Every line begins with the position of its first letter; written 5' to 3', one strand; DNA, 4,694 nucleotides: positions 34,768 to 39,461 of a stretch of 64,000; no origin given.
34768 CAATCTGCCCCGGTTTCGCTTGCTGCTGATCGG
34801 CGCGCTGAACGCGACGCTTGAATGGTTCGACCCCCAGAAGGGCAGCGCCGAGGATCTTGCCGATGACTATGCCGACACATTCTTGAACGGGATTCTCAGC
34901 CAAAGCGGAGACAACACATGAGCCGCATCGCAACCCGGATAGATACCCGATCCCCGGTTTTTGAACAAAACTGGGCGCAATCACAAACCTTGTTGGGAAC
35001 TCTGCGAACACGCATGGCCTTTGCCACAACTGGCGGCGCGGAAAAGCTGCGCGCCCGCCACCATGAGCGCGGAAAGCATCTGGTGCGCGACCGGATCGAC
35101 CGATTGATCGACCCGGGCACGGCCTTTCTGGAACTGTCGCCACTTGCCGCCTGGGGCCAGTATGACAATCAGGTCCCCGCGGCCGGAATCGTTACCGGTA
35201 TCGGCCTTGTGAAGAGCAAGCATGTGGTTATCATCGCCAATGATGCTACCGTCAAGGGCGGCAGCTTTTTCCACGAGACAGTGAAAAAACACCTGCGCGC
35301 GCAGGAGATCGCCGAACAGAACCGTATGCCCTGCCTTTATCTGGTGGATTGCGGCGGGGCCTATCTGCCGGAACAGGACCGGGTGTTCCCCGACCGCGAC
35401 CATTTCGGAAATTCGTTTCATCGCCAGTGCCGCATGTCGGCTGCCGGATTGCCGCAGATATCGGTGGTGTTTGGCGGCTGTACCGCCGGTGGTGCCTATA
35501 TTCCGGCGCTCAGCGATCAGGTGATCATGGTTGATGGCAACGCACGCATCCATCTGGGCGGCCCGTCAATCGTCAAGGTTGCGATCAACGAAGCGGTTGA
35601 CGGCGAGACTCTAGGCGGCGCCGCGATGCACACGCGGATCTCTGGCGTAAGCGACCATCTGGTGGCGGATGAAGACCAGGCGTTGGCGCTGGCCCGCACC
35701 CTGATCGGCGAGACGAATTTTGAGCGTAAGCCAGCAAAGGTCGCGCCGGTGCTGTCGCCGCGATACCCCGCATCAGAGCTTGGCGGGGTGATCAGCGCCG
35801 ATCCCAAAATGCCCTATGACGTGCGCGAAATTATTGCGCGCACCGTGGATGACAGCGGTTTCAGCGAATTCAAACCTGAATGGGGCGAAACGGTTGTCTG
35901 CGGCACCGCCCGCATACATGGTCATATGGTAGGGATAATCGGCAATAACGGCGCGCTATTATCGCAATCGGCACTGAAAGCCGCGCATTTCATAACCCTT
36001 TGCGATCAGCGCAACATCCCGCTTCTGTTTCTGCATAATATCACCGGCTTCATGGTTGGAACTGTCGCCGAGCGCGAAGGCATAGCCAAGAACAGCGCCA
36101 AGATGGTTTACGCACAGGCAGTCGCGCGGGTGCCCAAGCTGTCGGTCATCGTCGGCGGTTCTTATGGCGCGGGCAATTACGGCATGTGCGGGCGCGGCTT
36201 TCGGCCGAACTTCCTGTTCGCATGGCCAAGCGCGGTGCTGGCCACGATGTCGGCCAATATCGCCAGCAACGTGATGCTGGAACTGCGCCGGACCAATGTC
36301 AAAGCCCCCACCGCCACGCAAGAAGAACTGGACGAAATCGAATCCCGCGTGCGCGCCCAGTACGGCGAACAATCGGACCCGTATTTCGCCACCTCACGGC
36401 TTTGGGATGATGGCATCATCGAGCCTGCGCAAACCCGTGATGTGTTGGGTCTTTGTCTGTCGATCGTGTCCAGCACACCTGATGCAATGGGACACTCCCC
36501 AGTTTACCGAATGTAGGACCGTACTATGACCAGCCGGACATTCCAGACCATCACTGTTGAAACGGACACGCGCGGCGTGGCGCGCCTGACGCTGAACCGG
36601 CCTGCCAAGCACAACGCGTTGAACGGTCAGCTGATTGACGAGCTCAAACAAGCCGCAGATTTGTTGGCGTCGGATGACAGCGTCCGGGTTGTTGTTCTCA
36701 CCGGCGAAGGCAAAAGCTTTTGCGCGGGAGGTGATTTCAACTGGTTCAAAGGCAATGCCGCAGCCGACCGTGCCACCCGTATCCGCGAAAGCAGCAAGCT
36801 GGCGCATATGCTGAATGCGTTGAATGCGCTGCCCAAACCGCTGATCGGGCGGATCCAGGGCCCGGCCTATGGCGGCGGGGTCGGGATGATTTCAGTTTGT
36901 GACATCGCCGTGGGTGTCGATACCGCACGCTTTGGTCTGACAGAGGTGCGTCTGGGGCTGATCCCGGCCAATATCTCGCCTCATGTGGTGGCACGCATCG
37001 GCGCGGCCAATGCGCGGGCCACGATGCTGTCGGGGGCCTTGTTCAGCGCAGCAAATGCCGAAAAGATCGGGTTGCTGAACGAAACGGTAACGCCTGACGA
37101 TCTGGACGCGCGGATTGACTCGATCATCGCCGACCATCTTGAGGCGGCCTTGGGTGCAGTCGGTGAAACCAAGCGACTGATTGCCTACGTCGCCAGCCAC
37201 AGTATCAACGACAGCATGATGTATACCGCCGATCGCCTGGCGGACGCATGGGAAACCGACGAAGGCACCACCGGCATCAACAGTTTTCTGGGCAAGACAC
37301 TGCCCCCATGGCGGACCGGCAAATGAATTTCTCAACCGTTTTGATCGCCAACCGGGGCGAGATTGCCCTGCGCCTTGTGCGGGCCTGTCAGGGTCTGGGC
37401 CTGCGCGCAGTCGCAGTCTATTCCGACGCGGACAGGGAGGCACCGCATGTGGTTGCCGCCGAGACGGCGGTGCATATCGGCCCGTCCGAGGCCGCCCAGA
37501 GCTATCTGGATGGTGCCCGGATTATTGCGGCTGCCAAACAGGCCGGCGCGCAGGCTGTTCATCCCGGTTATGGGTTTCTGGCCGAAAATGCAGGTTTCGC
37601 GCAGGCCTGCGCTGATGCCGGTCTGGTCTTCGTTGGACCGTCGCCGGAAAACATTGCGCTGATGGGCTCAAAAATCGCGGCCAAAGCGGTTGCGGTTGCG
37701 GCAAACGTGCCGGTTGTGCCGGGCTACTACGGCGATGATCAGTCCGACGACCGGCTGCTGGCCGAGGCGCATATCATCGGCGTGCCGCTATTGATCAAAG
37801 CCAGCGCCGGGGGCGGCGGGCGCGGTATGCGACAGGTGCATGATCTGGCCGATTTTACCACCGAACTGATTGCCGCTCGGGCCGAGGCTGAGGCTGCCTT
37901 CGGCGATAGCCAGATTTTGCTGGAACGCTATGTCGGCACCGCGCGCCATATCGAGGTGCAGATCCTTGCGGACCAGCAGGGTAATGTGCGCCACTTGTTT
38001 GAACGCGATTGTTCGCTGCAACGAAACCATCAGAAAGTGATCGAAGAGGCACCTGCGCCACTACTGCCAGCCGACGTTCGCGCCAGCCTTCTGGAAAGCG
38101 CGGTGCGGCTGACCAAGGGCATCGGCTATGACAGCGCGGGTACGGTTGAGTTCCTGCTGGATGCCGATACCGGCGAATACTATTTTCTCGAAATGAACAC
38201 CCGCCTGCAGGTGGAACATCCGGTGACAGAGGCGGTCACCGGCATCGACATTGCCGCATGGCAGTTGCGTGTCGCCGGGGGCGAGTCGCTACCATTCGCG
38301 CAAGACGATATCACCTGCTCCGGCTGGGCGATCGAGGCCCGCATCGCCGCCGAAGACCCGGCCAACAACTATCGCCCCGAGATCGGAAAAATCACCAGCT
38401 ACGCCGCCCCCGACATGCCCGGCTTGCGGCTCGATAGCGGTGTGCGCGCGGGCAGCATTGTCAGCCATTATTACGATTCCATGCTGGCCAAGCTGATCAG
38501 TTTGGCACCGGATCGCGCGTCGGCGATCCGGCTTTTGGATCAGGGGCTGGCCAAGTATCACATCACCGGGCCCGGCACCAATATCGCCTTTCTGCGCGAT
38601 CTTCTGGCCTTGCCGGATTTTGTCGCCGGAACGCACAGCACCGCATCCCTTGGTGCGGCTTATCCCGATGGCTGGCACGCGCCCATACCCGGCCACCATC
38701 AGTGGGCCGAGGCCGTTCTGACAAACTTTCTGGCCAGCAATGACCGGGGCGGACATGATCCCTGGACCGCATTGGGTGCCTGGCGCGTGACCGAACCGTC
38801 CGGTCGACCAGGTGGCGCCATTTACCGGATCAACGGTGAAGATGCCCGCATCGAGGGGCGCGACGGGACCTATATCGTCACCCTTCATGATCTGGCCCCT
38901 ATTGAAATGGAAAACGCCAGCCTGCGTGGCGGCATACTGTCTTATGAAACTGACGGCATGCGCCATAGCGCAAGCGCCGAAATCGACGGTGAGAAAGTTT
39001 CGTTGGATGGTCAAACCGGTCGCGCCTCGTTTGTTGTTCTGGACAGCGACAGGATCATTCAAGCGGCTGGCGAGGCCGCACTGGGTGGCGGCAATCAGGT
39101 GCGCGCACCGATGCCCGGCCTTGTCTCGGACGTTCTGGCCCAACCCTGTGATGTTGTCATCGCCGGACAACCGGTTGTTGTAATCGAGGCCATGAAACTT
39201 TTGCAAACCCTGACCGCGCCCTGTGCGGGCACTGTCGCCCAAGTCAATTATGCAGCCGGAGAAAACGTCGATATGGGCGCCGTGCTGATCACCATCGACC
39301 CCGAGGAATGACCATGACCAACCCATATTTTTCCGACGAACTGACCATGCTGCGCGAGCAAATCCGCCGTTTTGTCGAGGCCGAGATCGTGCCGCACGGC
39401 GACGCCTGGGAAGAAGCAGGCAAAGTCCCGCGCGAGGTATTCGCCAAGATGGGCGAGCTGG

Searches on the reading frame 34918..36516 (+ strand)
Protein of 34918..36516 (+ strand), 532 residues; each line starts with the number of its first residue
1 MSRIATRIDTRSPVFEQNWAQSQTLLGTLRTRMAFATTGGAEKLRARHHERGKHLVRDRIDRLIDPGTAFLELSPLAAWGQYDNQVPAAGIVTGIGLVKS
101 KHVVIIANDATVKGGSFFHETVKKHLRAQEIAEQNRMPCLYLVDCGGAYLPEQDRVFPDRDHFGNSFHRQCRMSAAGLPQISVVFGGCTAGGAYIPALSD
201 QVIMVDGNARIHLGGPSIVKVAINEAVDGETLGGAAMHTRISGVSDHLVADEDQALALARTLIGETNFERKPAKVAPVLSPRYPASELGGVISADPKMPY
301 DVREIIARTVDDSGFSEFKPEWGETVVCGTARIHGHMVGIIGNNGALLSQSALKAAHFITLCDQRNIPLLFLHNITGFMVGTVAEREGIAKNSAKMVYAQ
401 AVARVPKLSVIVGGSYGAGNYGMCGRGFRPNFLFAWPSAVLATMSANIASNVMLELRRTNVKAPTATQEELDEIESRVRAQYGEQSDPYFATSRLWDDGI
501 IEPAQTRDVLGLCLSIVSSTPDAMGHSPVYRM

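Call 4: search_protein_families(library=ncbifam, proteins=[window:34918-36516:+])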
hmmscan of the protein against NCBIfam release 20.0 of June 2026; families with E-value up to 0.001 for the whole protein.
window:34918-36516:+ (532 aa): 8 families
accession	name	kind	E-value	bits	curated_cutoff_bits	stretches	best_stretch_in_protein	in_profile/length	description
TIGR01117.1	mmdA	subfamily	1.6e-87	294.5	998.8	1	36-518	13-496/512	methylmalonyl-CoA decarboxylase subunit alpha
NF041504.1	AccA_sub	subfamily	1.3e-14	54.2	300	2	89-206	39-161/257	carboxyltransferase subunit alpha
NF004344.0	PRK05724.1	equivalog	2.1e-10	40.4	357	1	91-206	98-218/319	acetyl-CoA carboxylase carboxyltransferase subunit alpha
TIGR00513.1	accA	equivalog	9.2e-10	38.4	319.3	1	119-206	134-218/321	acetyl-CoA carboxylase carboxyl transferase subunit alpha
NF005530.0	PRK07189.1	equivalog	6.4e-08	32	228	1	57-221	19-191/303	biotin-independent malonate decarboxylase subunit beta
TIGR03133.1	malonate_beta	equivalog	7.4e-07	28.7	278.15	1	57-220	9-180/274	biotin-independent malonate decarboxylase subunit beta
NF008971.0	PRK12319.1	equivalog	1.5e-05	24.7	406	0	92-206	57-165/256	acetyl-CoA carboxylase carboxyl transferase subunit alpha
TIGR00515.1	accD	equivalog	0.00029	20.3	317.45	1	90-227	109-243/285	acetyl-CoA carboxylase, carboxyltransferase subunit beta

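Call 34: search_solved_structures(query=window:34918-36516:+, show_alignments=2, max_evalue=1e-40)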
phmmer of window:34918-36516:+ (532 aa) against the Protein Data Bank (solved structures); distinct sequences matched with E-value up to 1e-40: 38.
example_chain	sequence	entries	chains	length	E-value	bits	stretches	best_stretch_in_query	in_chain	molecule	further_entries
4q0g_A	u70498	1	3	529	5.2e-183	612.6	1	22-531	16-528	Probable acetyl-/propionyl-CoA carboxylase (Beta subunit) AccD1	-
9tps_A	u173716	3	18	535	5.2e-178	596.1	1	1-526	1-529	Propionyl CoA carboxylase beta subunit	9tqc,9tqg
9yx0_G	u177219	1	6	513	5.8e-178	596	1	24-523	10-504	Carboxyl transferase domain protein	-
3u9r_B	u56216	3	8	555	1.6e-175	587.9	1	3-523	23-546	Methylcrotonyl-CoA carboxylase, beta-subunit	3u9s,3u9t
8j4z_J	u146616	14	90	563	1.1e-173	581.9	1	3-525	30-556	Methylcrotonoyl-CoA carboxylase beta chain, mitochondrial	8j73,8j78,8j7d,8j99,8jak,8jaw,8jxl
8f41_B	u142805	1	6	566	6.1e-157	526.6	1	37-514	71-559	3-methylcrotonyl-CoA carboxylase, beta-subunit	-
8f3d_A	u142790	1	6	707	1.3e-156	525.5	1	37-515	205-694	3-methylcrotonyl-CoA carboxylase beta-subunit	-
8rth_B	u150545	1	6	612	2.2e-156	524.7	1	9-523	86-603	methylcrotonoyl-CoA carboxylase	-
5ikl_B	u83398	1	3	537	3.9e-127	428.3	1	41-518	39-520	Geranyl-CoA carboxylase, beta-subunit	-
1vrg_A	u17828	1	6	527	3.8e-75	256.7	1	37-516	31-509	propionyl-CoA carboxylase, beta subunit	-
3n6r_B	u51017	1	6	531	1e-72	248.7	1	24-510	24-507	Propionyl-CoA carboxylase, beta subunit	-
1on3_A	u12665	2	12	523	7.2e-72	245.9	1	35-516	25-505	Methylmalonyl-CoA carboxyltransferase 12S subunit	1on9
7w5u_A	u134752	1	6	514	4.1e-68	233.5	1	43-515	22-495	Acetyl-CoA carboxylase complex, beta-chain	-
1x0u_A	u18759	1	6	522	6.5e-68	232.9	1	27-516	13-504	hypothetical methylmalonyl-CoA decarboxylase alpha subunit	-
3mfm_C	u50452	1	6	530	1.3e-66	228.6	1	26-508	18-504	Propionyl-CoA carboxylase complex B subunit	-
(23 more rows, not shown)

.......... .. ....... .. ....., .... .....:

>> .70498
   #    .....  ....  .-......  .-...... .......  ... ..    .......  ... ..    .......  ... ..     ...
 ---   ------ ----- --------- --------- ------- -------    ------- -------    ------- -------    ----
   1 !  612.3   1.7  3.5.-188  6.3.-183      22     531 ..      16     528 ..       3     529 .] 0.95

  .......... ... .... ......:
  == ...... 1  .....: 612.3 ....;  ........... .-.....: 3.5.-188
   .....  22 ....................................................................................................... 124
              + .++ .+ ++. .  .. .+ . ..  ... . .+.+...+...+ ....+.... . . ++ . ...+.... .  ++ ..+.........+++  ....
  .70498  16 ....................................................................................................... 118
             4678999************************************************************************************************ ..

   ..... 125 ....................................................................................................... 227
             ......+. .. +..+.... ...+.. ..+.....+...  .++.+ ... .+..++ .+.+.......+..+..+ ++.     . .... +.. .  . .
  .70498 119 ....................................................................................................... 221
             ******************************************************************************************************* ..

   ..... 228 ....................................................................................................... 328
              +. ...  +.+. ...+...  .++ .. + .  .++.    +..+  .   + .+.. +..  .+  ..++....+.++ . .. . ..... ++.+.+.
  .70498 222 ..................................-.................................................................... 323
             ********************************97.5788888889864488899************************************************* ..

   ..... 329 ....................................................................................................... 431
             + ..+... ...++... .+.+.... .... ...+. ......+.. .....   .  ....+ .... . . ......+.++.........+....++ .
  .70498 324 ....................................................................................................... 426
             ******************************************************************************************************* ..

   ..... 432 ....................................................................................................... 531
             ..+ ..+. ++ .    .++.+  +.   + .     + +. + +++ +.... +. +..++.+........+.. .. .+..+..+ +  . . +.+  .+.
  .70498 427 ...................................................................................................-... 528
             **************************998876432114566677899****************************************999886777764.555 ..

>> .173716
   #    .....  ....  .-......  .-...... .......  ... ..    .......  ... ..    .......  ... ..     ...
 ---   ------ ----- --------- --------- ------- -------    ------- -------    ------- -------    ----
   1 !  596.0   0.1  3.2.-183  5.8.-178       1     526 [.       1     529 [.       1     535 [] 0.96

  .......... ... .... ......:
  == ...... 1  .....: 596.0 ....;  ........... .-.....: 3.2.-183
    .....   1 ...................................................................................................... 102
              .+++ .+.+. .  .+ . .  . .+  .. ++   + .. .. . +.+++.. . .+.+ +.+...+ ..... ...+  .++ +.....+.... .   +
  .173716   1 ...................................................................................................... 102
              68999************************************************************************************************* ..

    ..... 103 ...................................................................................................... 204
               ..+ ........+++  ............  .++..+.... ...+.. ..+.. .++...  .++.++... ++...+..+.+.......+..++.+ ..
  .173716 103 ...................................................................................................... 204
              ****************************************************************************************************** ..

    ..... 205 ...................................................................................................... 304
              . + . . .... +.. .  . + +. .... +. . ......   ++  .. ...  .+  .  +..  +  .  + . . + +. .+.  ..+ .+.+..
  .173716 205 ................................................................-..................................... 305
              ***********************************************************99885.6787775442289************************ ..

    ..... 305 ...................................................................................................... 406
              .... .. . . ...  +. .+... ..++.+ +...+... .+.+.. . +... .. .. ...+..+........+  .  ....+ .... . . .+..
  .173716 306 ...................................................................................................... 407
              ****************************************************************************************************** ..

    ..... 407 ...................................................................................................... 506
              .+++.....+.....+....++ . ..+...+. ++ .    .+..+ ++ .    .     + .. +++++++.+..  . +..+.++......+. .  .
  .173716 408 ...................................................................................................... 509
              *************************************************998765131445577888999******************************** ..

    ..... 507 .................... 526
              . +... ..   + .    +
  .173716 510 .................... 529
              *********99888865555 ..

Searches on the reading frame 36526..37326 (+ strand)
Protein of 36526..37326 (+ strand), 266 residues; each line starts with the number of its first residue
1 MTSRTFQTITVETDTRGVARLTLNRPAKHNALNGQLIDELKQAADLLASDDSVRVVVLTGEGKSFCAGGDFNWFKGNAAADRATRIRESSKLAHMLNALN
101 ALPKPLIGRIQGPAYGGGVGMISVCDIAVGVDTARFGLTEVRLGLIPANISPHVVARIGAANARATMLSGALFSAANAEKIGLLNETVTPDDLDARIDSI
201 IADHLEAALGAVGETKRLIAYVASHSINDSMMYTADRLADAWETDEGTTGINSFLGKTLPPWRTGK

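Call 4: search_protein_families(library=ncbifam, proteins=[window:36526-37326:+])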
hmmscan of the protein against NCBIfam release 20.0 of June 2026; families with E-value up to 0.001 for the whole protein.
window:36526-37326:+ (266 aa): 71 families (the best 25 are shown)
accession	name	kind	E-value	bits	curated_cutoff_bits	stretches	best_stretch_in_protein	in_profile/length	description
NF005675.0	PRK07468.1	equivalog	8.6e-112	373.1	350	1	5-264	2-261/262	crotonase/enoyl-CoA hydratase family protein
NF004227.0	PRK05674.1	equivalog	2.2e-63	214.5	426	1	5-264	3-263/271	gamma-carboxygeranoyl-CoA hydratase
NF005879.0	PRK07827.1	equivalog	6.1e-51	173.2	283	1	10-263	9-260/261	enoyl-CoA hydratase family protein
NF006008.0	PRK08139.1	equivalog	2.8e-48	164.8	313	1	6-263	9-264/266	enoyl-CoA hydratase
NF051848.1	EnCoAHydtEchA19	equivalog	8.2e-46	156.6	400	1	17-263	9-256/258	enoyl-CoA hydratase EchA19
NF004795.0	PRK06143.1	subfamily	2.1e-43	148.7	283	1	5-257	6-256/260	enoyl-CoA hydratase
NF004840.0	PRK06190.1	equivalog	7.9e-43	146.9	253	1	10-244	6-238/260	enoyl-CoA hydratase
NF046063.1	oxepin_alt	equivalog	1.6e-40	139.2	300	1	15-260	7-253/254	oxepin-CoA hydrolase, alternative type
NF006588.0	PRK09120.1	equivalog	3.4e-40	138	276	1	3-255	4-260/276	p-hydroxycinnamoyl CoA hydratase/lyase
NF042430.2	EnCoAhydt_DpgD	equivalog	1.5e-39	136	400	1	17-263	6-256/258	enoyl-CoA-hydratase DpgD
NF005700.0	PRK07511.1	subfamily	5.9e-39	134.2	274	1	18-262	13-258/260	enoyl-CoA hydratase family protein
NF004857.0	PRK06210.1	equivalog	5.3e-38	131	341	1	4-260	5-270/275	enoyl-CoA hydratase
NF006007.0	PRK08138.1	subfamily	1.1e-36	126.5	355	1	4-262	4-258/261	enoyl-CoA hydratase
NF005803.0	PRK07658.1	equivalog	1.4e-36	126.2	313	1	16-261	10-253/257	enoyl-CoA hydratase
NF004634.0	PRK05980.1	equivalog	1.5e-36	126.1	375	1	11-255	5-253/263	crotonase/enoyl-CoA hydratase family protein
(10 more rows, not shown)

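Call 47: search_solved_structures(query=window:36526-37326:+, max_evalue=1e-35)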
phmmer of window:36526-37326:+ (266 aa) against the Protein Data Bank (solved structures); distinct sequences matched with E-value up to 1e-35: 3.
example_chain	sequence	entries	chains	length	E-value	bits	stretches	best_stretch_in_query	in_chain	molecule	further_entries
3i47_A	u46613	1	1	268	3.2e-49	171.1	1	18-265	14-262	Enoyl CoA hydratase/isomerase (Crotonase)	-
4kpk_A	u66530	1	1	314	2e-41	145.6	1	15-264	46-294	Enoyl-CoA hydratase/isomerase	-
4zu2_A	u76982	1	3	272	1.9e-36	129.3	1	12-265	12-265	Putative isohexenylglutaconyl-CoA hydratase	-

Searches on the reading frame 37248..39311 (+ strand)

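Call 4: search_protein_families(library=ncbifam, proteins=[window:37248-39311:+])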
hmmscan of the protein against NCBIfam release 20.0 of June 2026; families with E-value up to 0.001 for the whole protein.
window:37248-39311:+ (687 aa): 37 families (the best 25 are shown)
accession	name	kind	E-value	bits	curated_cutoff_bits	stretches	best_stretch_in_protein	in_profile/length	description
NF009554.0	PRK12999.1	equivalog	1.8e-182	609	965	2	26-466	3-450/1147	pyruvate carboxylase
NF006367.0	PRK08591.1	subfamily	6.4e-172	572.3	597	1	28-466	2-439/451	acetyl-CoA carboxylase biotin carboxylase subunit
TIGR02712.1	urea_carbox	equivalog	5.8e-165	550.9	1303.85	2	28-469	1-440/1201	urea carboxylase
NF009471.0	PRK12833.1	equivalog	6.3e-165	549.2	686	1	25-470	2-446/467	acetyl-CoA carboxylase biotin carboxylase subunit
TIGR01235.1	pyruv_carbox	equivalog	6.4e-164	547.2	1114.45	2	31-466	2-446/1143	pyruvate carboxylase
NF006406.0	PRK08654.1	equivalog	2.3e-163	544.3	739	1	28-466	2-438/499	acetyl-CoA carboxylase biotin carboxylase subunit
TIGR00514.1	accC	equivalog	8.3e-163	542.4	626.5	1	29-466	3-439/449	acetyl-CoA carboxylase biotin carboxylase subunit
NF004085.0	PRK05586.1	equivalog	2.3e-150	501.4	723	1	28-468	2-441/448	acetyl-CoA carboxylase biotin carboxylase subunit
NF005525.0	PRK07178.1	equivalog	7.8e-148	493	768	1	29-467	3-438/471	acetyl-CoA carboxylase biotin carboxylase subunit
NF006286.0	PRK08462.1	equivalog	2e-139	465.3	740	1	26-466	2-439/445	acetyl-CoA carboxylase biotin carboxylase subunit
NF006287.0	PRK08463.1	equivalog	1.2e-133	446.5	775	1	29-466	3-439/479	acetyl-CoA carboxylase subunit A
NF005117.0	PRK06549.1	equivalog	2.6e-15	57.2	159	1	604-683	50-129/130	acetyl-CoA carboxylase biotin carboxyl carrier protein subunit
NF006761.0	PRK09282.1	domain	2e-12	46.4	402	1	599-684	505-590/591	pyruvate carboxylase subunit B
NF004173.0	PRK05641.1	equivalog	4.2e-11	43.6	199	1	610-683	79-152/153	putative acetyl-CoA carboxylase biotin carboxyl carrier protein subunit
NF002378.0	PRK01372.1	subfamily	1e-10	40.8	243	1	138-318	97-269/305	D-alanine--D-alanine ligase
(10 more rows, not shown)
